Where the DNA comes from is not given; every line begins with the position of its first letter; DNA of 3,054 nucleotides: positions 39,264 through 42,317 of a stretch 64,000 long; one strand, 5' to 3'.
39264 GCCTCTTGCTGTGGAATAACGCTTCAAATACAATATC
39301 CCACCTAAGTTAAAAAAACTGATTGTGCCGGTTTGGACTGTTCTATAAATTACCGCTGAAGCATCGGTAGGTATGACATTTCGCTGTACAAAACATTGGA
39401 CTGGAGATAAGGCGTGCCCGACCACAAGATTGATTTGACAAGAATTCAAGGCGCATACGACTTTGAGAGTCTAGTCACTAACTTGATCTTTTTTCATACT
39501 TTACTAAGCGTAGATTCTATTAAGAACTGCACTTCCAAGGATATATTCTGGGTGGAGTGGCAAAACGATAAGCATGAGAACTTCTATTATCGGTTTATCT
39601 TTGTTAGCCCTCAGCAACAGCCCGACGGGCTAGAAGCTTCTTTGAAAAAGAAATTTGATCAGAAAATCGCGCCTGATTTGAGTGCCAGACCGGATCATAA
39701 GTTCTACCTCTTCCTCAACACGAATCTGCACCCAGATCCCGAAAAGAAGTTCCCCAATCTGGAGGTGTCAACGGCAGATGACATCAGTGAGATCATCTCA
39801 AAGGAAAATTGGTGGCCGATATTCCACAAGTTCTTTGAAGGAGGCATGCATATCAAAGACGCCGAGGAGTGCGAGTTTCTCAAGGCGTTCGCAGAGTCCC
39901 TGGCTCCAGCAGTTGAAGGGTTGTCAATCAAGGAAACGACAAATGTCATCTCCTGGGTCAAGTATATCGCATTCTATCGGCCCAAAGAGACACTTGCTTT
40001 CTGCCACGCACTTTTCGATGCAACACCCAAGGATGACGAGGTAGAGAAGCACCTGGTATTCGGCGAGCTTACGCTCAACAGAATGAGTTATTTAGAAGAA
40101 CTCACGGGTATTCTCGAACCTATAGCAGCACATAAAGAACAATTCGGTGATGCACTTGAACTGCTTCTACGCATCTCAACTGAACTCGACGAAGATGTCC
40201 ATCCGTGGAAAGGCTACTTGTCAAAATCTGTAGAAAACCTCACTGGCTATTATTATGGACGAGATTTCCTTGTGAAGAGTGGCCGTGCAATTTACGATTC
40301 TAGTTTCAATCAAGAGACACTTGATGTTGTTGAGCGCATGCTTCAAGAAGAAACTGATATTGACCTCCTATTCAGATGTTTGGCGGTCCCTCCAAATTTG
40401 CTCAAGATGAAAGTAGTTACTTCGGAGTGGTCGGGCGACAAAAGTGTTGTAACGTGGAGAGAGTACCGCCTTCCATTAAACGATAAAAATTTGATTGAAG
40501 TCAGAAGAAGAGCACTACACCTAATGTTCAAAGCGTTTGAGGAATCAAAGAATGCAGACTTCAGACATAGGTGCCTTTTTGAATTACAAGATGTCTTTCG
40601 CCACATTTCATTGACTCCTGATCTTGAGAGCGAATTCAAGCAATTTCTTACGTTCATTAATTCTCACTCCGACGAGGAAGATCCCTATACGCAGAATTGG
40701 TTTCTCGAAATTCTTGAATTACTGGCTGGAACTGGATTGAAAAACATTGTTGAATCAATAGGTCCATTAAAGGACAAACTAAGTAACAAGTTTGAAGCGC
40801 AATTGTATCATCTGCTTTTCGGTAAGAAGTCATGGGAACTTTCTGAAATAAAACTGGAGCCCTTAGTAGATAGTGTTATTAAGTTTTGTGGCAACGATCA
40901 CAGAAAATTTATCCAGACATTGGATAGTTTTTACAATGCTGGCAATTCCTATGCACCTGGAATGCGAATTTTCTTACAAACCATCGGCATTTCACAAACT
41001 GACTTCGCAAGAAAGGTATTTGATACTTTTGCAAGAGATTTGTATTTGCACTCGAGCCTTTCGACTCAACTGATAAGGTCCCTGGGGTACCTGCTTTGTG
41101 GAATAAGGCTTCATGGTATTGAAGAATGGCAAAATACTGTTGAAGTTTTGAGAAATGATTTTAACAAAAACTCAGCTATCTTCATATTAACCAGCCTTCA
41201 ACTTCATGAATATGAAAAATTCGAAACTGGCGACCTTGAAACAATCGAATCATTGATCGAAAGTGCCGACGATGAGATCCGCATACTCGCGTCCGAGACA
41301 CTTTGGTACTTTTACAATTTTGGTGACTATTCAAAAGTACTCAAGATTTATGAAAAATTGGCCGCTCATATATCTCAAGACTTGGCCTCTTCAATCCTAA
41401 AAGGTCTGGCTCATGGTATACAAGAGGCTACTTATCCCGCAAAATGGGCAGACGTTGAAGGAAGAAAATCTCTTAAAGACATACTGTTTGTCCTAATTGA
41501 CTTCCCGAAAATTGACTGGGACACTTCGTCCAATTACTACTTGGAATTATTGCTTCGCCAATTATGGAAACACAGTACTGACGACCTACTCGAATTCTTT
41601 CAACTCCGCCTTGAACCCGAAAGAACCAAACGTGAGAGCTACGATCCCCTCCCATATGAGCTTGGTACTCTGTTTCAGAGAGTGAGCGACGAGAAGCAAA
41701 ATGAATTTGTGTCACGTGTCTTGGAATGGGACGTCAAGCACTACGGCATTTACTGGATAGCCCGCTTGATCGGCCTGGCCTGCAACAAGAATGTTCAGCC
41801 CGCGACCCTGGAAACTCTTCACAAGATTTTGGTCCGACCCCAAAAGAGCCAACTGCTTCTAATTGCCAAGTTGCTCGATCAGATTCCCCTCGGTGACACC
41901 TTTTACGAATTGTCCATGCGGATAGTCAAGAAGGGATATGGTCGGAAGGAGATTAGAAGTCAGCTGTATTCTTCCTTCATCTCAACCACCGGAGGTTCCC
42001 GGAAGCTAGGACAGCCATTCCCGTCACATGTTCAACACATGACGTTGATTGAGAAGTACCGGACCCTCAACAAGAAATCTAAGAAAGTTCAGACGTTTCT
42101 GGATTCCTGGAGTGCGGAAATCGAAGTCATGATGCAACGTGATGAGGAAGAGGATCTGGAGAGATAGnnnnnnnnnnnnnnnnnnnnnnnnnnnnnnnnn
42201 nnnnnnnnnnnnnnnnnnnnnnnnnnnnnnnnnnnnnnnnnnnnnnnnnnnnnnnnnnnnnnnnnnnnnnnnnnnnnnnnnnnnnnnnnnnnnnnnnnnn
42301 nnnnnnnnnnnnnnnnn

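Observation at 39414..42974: Two-gene module next to the R-M: 917-aa helical-repeat protein coupled to a 268-aa protein with a HEPN-like RNxxxH motif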

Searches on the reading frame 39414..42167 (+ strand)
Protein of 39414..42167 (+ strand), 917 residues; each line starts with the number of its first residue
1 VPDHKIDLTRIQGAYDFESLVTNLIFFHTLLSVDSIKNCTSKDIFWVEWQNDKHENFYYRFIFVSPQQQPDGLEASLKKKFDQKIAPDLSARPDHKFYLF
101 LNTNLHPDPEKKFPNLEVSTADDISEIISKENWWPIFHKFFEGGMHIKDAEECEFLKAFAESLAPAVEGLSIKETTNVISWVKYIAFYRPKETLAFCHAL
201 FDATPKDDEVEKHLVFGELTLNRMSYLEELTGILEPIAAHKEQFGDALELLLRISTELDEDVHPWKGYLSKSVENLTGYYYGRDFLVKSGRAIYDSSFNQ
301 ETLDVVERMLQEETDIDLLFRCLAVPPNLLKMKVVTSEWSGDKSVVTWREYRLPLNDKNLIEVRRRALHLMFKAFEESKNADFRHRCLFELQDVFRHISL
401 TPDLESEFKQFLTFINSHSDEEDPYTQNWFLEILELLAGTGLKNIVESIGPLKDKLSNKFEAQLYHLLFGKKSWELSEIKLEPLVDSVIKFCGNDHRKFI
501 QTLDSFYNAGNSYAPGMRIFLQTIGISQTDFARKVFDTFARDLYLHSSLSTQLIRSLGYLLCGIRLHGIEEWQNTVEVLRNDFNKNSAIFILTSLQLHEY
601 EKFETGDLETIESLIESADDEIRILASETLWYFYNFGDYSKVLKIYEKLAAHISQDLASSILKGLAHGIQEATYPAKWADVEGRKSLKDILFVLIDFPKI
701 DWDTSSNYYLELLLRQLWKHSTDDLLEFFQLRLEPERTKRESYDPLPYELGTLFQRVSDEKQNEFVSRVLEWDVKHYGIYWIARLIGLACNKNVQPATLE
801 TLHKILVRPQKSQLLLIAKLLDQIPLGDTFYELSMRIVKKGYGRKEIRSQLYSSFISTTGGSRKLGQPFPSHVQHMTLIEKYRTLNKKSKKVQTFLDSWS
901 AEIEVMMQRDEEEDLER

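Call 7: search_protein_families(library=pfam, proteins=[window:39414-42167:+], max_evalue=0.1)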
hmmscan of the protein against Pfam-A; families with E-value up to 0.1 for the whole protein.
window:39414-42167:+ (917 aa): 1 family
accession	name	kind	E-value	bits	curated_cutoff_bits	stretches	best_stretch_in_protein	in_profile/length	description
PF03564.21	DUF1759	-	0.02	15.3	25.4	0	570-627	54-111/148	Protein of unknown function (DUF1759)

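Call 8: search_protein_families(library=padloc, proteins=[window:39414-42167:+], max_evalue=0.1)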
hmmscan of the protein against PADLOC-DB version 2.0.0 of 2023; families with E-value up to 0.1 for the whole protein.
window:39414-42167:+ (917 aa): 0 families

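Call 9: search_protein_families(library=ncbifam, proteins=[window:39414-42167:+], max_evalue=0.1)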
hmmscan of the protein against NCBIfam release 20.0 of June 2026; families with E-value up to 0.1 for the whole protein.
window:39414-42167:+ (917 aa): 0 families

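Call 11: find_homologous_proteins(query=window:39414-42167:+)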
Query window:39414-42167:+ (917 aa): 9 proteins with E <= 0.001 among 8000 candidates.
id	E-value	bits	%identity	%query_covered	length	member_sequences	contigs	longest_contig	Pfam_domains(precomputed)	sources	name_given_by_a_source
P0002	0.0e+0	2102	100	100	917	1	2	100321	-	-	-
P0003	0.0e+0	1096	54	100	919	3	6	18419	-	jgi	-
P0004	0.0e+0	1082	54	100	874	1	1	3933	-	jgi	jgi:hypothetical protein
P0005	0.0e+0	1079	53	100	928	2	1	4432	-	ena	-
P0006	0.0e+0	1041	51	99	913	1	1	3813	-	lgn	-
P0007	0.0e+0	1017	50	100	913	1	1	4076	-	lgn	-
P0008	6.1e-268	910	51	90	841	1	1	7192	-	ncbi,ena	-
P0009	1.1e-252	859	44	100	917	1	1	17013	-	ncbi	-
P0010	9.6e-236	803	44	100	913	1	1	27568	-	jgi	jgi:hypothetical protein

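Call 12: find_encoding_contigs(protein=P0003, flank=8000)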
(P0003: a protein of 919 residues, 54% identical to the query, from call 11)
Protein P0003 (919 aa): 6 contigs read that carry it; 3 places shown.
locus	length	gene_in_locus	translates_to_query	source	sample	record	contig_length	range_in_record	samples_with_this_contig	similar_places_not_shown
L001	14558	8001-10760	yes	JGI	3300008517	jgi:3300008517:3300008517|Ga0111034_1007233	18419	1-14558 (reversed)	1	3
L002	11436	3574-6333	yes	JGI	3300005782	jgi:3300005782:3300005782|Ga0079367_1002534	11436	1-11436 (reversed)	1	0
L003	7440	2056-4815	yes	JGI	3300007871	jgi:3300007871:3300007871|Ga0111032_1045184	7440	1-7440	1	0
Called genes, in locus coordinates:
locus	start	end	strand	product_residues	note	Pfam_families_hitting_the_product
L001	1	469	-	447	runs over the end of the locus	PF02812:ELFV_dehydrog_N, PF00208:ELFV_dehydrog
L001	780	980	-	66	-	-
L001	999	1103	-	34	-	-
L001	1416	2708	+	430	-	PF13562:NTP_transf_4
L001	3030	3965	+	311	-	PF01087:GalP_UDP_transf, PF01230:HIT (faint), PF16285:DUF4931_N, PF16268:DUF4921, PF02744:GalP_UDP_tr_C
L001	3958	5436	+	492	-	PF08323:Glyco_transf_5, PF20706:GT4-conflict (faint), PF13439:Glyco_transf_4, PF13579:Glyco_trans_4_4 (weak), PF00534:Glycos_transf_1, PF13692:Glyco_trans_1_4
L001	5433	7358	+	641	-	-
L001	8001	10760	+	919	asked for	-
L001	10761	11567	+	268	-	-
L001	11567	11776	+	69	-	-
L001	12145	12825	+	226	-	-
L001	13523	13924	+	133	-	PF00069:Pkinase (weak)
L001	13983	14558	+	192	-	?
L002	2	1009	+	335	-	?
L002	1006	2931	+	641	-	-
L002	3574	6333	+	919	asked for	-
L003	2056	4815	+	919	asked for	-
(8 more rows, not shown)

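Call 13: find_encoding_contigs(protein=P0009, flank=8000)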
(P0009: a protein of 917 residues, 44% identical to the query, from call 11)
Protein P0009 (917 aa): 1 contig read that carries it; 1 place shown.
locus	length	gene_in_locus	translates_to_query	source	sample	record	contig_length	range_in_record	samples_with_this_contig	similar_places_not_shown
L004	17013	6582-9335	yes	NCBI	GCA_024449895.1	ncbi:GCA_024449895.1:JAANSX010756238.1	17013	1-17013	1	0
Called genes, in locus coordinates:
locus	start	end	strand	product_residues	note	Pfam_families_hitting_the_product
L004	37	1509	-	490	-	PF00239:Resolvase, PF07508:Recombinase, PF13408:Zn_ribbon_recom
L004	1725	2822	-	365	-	PF00589:Phage_integrase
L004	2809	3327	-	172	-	-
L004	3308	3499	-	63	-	-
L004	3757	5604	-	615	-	PF06508:QueC (faint)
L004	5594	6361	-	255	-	-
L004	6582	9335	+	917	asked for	-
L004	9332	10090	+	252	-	-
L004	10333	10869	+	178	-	-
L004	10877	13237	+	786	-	PF00082:Peptidase_S8, PF13585:CHU_C (faint), PF13860:FlgD_ig (weak)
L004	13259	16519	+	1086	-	PF08126:Propeptide_C25, PF01364:Peptidase_C25, PF18962:Por_Secre_tail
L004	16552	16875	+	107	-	-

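Call 14: find_encoding_contigs(protein=P0010, flank=8000)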
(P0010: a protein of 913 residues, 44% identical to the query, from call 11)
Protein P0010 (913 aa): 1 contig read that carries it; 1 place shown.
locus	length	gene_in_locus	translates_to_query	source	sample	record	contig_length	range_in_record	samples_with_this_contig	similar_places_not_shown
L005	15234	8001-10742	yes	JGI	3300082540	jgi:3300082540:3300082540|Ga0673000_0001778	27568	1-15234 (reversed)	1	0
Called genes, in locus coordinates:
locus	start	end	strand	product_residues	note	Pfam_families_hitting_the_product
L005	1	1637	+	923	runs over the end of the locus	-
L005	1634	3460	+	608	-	PF13424:TPR_12 (faint), PF00515:TPR_1 (faint), PF07719:TPR_2 (faint), PF13174:TPR_6 (faint), PF13181:TPR_8 (faint), PF13414:TPR_11 (faint), PF13428:TPR_14 (faint), PF13432:TPR_16 (faint), +3 more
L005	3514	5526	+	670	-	PF13581:HATPase_c_2, PF17203:sCache_3_2, PF00672:HAMP, PF07228:SpoIIE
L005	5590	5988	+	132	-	PF01740:STAS, PF13466:STAS_2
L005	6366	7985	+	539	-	PF00990:GGDEF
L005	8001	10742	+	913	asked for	-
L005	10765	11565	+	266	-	-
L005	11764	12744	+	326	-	PF02563:Poly_export, PF10531:SLBB (faint), PF22461:SLBB_2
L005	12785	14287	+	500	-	PF02706:Wzz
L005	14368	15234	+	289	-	?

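Call 16: find_encoding_contigs(protein=P0008, flank=8000)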
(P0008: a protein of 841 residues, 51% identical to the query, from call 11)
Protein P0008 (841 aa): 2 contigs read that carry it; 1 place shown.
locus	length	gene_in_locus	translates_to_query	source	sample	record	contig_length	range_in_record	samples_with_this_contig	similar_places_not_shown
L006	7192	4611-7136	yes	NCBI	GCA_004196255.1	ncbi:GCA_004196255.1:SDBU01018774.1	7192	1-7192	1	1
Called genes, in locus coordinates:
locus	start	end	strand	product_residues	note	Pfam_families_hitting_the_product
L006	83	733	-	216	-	-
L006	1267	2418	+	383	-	-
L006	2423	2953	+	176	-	PF13238:AAA_18, PF13671:AAA_33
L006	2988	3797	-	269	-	-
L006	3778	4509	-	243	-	PF01596:Methyltransf_3, PF13578:Methyltransf_24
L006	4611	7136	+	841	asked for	-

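Call 17: find_encoding_contigs(protein=P0005, flank=8000)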
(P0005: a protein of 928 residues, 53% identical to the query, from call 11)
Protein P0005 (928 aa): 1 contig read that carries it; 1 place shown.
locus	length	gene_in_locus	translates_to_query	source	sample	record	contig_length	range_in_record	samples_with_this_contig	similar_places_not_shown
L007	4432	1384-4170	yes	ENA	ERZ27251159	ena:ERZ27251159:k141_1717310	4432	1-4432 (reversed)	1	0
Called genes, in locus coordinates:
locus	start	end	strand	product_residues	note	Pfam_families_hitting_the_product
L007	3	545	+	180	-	?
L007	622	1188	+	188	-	PF02659:Mntp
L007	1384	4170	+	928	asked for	-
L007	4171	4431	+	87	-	?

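Call 18: find_encoding_contigs(protein=P0004, flank=8000)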
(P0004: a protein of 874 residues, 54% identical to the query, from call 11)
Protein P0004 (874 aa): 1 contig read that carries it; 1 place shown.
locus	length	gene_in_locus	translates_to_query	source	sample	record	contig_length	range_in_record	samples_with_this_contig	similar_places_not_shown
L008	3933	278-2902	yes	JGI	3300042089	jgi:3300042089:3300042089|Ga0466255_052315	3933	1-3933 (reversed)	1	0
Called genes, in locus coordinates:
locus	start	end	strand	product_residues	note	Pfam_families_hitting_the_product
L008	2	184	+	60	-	?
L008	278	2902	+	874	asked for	-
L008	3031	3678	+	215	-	-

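Call 19: find_encoding_contigs(protein=P0006, flank=8000)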
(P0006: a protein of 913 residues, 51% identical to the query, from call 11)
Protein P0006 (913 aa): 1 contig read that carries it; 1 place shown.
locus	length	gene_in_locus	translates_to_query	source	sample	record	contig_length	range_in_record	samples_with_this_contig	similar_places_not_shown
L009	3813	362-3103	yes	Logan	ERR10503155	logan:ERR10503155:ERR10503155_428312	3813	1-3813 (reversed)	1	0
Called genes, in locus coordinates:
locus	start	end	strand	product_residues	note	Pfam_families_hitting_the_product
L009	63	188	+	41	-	-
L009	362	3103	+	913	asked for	-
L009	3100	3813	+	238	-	?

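Call 20: find_encoding_contigs(protein=P0007, flank=8000)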
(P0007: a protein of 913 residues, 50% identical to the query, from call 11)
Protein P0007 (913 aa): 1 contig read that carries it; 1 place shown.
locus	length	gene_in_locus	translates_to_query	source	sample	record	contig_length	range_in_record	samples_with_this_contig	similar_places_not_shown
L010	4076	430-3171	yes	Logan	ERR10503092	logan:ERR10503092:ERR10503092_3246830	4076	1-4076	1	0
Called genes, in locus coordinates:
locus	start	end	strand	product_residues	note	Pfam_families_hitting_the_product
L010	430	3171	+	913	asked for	-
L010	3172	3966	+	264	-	-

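Call 31: search_solved_structures(query=A2, max_evalue=10)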
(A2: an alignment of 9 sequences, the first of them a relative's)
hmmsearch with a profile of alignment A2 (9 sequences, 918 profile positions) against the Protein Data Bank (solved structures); distinct sequences matched with E-value up to 10: 2.
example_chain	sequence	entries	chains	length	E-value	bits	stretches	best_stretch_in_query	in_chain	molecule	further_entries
7wzb_B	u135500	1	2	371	0.11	13.9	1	214-279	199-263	Lipopolysaccharide assembly protein B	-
8f5o_E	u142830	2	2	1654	0.71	11.2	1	136-189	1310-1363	WD_REPEATS_REGION domain-containing protein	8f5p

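Call 43: find_related_loci(query=A2, collection=genome_contigs, flank=10000)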
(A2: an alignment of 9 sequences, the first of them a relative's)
Query A2 (917 aa) in genome_contigs; peptide patterns used: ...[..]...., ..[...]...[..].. (x = any residue, [..] = any of these).
79 stretches matched a pattern; 1 encode a relative of the query (tblastn E <= 1e-3); 1 distinct loci.
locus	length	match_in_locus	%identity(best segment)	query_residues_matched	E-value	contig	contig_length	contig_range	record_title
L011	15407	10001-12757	54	1-917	0e+0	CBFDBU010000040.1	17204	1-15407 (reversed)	MAG TPA_asm: uncultured bacterium isolate SRR26215678_binner123_Refined_106 genome assembly, contig: ERZ25073496.3034, w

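Call 45: find_related_loci(query=A2, collection=metagenome_contigs, flank=10000)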
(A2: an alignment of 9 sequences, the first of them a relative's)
Query A2 (917 aa) in metagenome_contigs; peptide patterns used: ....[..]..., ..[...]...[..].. (x = any residue, [..] = any of these).
149 stretches matched a pattern; 3 encode a relative of the query (tblastn E <= 1e-3); 3 distinct loci.
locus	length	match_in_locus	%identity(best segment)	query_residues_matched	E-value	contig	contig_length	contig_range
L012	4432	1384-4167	53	1-917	0e+0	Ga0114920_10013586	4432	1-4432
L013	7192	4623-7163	50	5-851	0e+0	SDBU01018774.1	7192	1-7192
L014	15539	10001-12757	54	1-917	0e+0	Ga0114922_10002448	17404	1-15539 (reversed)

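Call 47: predict_structure(alignment_id=A2)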
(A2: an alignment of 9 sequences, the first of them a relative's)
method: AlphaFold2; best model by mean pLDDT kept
length: 917 residues; sequences in the alignment: 9
mean_pLDDT: 81.9   pTM: 0.63
mean pLDDT of the five models: 81.9, 81.2, 79.5, 75.4, 70.8
residues with pLDDT >= 90: 255; 70-90: 530; 50-70: 82; < 50: 50
segments of 3 or more residues with pLDDT < 50: 1-3, 214-216, 260-282, 286-290, 338-341, 343-348, 703-707
pLDDT, mean of each block of 10 residues (from residue 1): 62 83 89 88 83 82 81 82 86 89 76 84 90 84 72 88 93 92 90 95 84 59 86 80 89 78 30 39 48 73 92 90 84 59 48 77 90 92 87 69 80 90 86 80 81 88 86 68 86 88 85 78 92 90 82 89 90 89 85 79 82 87 90 79 89 83 79 61 86 75 56 86 92 85 71 80 94 88 90 85 90 91 90 94 88 86 80 94 93 93 88 67
secondary structure, 60 per line:
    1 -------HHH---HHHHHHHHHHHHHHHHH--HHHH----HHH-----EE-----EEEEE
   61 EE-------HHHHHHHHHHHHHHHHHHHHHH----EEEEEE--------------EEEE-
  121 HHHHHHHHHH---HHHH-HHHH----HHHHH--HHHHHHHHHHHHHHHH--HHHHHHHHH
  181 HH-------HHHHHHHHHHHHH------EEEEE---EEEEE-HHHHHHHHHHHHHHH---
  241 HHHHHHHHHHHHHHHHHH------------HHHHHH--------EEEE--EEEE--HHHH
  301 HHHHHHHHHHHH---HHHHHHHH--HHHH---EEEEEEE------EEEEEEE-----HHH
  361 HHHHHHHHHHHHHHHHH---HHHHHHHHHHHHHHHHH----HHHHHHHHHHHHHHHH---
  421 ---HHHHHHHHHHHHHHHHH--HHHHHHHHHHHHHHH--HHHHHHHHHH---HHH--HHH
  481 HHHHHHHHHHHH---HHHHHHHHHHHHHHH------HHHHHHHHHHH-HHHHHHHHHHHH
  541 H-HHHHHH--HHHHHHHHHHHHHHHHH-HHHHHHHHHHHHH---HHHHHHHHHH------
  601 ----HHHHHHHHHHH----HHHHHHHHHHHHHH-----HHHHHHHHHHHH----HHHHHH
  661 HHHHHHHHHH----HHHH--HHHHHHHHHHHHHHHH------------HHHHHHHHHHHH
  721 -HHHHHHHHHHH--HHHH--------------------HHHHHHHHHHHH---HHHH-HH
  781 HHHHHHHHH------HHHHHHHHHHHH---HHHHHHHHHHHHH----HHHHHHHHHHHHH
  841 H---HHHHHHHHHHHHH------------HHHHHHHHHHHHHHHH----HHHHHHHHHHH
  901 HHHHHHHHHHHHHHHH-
elements in order (helices of 4 or more, strands of 3 or more residues): H14-30 H33-36 E56-62 H70-91 E96-101 E116-119 H121-130 H134-137 H139-142 H147-151 H154-169 H172-182 H190-202 E209-213 E217-221 H223-237 H241-258 H271-276 E285-288 E291-294 H297-312 H316-323 H326-329 E333-339 E346-352 H358-377 H381-397 H402-417 H424-440 H443-457 H460-469 H478-492 H496-510 H517-527 H529-541 H543-548 H551-567 H569-581 H585-594 H605-615 H620-633 H639-650 H655-670 H675-678 H681-696 H709-720 H722-732 H735-738 H759-770 H774-777 H779-789 H796-807 H811-823 H828-841 H845-857 H870-885 H890-916

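Call 52: search_protein_families(library=pfam, alignment_id=A2, max_evalue=1)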
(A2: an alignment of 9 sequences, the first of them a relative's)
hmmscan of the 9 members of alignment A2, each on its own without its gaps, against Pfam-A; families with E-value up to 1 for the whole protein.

A. member 1, P0002 (917 aa): 1 family
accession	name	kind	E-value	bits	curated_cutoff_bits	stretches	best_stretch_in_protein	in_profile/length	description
PF03564.21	DUF1759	-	0.02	15.3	25.4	1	570-627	54-111/148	Protein of unknown function (DUF1759)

B. families by the number of members that match (of 9 scanned): 8 families
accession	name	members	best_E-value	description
PF13646.12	HEAT_2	3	0.05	HEAT repeats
PF24959.1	FH3_FHOD1-3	2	0.03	FHOD1/3 FH3 domain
PF05707.18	Zot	1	0.013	Zonular occludens toxin (Zot)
PF20436.4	LonB_AAA-LID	1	0.019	Archaeal LonB, AAA+ ATPase LID domain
PF03564.21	DUF1759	1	0.02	Protein of unknown function (DUF1759)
PF15642.11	Tox-ODYAM1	1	0.12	Toxin in Odyssella and Amoebophilus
PF12464.13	Mac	1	0.37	Maltose acetyltransferase hexapeptide capping motif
PF06825.17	HSBP1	1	0.61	Heat shock factor binding protein 1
